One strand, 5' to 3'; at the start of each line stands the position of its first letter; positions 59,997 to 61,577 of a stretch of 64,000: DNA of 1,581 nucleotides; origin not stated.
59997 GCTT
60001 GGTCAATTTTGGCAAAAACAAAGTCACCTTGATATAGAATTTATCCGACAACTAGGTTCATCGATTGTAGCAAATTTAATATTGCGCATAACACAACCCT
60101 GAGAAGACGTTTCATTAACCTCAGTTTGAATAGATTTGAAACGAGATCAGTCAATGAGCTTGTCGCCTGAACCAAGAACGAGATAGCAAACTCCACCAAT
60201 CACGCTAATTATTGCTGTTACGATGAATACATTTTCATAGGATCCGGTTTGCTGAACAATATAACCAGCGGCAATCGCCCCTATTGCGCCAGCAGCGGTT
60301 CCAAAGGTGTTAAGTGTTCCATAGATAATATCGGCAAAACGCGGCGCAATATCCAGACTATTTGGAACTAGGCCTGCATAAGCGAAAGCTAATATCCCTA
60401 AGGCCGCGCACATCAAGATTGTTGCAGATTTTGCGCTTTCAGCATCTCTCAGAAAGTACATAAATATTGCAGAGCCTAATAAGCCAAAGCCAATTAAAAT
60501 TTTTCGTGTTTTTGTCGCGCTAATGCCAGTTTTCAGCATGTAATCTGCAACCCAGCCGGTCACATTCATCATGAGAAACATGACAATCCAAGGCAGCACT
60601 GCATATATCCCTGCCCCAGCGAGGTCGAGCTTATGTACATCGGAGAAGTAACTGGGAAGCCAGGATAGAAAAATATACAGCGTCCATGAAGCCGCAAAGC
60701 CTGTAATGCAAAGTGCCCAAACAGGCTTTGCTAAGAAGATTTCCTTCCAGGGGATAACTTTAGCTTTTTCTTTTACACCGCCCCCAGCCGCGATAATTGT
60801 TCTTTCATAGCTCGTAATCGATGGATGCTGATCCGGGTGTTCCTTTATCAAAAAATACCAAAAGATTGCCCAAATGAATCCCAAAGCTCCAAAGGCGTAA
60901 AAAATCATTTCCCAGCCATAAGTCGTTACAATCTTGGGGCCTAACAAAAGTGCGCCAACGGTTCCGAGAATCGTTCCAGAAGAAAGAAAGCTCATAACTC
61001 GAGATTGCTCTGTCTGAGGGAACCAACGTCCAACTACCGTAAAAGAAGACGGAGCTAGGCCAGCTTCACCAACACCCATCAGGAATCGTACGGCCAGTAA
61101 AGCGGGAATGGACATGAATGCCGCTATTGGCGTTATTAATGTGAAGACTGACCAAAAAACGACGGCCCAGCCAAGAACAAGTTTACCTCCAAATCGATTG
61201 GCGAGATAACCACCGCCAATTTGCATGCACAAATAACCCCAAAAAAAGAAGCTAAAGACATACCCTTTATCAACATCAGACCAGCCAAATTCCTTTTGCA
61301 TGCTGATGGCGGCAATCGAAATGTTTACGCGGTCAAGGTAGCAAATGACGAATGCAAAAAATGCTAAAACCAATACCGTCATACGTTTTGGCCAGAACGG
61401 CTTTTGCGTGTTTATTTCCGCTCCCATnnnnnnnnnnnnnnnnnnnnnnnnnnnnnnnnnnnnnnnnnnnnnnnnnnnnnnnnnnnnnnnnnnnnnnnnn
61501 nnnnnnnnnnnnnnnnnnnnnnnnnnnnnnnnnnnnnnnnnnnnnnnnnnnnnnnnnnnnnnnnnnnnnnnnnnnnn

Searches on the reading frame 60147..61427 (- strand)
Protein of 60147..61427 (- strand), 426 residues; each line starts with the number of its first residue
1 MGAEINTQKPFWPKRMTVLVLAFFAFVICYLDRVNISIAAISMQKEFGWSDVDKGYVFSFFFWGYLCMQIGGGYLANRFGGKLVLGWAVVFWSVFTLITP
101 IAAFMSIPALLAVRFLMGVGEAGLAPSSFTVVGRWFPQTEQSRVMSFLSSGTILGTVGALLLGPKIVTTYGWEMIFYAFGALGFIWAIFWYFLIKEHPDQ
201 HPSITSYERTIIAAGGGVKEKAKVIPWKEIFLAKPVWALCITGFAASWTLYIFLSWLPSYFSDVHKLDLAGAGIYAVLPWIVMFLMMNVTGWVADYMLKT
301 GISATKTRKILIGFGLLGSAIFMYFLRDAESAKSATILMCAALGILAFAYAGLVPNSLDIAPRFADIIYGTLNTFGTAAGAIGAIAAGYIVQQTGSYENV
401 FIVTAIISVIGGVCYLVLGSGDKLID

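Call 79: search_protein_families(library=pfam, proteins=[window:60147-61427:-])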
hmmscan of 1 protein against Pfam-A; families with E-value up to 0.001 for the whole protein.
window:60147-61427:- (426 aa): 1 family
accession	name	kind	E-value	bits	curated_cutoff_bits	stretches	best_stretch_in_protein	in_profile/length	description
PF07690.21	MFS_1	-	1.8e-56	192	33.4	2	23-384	2-347/347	Major Facilitator Superfamily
